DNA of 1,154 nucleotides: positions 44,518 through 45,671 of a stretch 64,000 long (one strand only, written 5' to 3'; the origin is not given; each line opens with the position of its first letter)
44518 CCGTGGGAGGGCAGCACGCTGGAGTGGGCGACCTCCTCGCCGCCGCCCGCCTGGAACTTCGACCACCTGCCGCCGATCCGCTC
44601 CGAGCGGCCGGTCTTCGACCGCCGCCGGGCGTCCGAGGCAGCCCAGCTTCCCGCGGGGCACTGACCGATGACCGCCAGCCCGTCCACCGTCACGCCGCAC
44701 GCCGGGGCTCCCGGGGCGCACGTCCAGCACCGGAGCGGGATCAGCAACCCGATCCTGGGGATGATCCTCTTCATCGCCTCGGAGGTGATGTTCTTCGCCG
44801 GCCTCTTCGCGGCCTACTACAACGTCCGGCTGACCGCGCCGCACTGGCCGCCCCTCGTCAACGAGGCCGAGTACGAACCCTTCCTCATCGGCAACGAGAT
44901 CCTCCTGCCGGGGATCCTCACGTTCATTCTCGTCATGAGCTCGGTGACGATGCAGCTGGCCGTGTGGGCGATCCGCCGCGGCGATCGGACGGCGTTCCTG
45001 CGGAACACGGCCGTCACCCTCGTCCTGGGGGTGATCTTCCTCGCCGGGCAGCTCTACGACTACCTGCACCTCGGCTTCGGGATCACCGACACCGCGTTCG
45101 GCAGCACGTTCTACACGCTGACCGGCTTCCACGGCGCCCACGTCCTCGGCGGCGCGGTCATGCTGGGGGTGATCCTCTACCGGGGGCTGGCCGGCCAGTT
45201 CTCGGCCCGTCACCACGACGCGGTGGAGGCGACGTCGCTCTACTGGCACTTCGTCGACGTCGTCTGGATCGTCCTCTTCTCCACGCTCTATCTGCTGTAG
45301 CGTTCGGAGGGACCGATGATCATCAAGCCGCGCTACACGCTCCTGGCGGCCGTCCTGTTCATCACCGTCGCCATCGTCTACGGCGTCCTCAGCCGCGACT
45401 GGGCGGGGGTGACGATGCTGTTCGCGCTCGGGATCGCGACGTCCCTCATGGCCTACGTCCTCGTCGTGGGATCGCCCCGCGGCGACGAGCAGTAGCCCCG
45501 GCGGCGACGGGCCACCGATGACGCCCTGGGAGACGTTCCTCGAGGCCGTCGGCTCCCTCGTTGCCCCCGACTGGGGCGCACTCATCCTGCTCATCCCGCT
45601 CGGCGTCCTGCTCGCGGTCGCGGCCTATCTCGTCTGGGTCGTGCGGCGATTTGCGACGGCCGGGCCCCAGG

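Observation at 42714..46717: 307-bp segment duplicated at 100 % identity places the same cupredoxin module on CoxII and on a second oxidase-operon protein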

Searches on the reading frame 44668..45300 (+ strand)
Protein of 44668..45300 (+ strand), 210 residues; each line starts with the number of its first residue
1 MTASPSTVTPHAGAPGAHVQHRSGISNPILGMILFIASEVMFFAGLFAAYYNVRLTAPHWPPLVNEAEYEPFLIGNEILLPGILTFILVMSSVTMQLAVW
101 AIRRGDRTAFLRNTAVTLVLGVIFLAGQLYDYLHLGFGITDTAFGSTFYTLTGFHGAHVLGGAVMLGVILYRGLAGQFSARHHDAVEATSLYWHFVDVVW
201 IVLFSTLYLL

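Call 6: search_protein_families(library=pfam, proteins=[window:44668-45300:+], max_evalue=0.01)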
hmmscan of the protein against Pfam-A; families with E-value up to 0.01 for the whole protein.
window:44668-45300:+ (210 aa): 2 families
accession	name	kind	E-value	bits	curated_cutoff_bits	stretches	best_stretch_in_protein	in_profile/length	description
PF00510.24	COX3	-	1.3e-42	146.9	23.8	1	30-209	78-255/258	Cytochrome c oxidase subunit III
PF04238.17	DUF420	-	6.4e-05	23.7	30.5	1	80-202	1-125/130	Protein of unknown function (DUF420)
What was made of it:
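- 44668..45300 (+): coxIII (ctaE), short form. It matches only profile positions 78-255 of the 258-position PF00510 model, so it lacks the first two helices of long CoxIII. PF00510, 146.9 bits (call 6)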

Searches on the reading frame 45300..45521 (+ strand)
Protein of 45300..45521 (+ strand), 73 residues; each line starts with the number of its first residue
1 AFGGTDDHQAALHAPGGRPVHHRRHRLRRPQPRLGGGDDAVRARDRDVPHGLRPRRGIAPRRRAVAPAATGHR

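Call 6: search_protein_families(library=pfam, proteins=[window:45300-45521:+], max_evalue=0.01)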
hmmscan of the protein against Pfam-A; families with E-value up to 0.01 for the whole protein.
window:45300-45521:+ (73 aa): 0 families

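Call 65: search_protein_families(library=pfam, proteins=[window:45316-45495:+], max_evalue=0.01)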
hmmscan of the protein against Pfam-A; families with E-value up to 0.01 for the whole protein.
window:45316-45495:+ (59 aa): 1 family
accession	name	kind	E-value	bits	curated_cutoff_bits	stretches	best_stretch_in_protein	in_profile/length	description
PF12270.13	Cyt_c_ox_IV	-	0.00044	20.8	26.9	1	9-53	9-55/132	Cytochrome c oxidase subunit IV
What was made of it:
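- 45316..45495 (+): Conserved 59-aa two-helix ORF, weakly like the N-terminus of CtaF. PF12270, E 4.4e-4, 20.8 bits, below the cut-off (call 65).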

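Call 66: search_protein_families(library=ncbifam, proteins=[window:45316-45495:+], max_evalue=0.01)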
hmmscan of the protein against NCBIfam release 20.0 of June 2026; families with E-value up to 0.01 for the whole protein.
window:45316-45495:+ (59 aa): 0 families
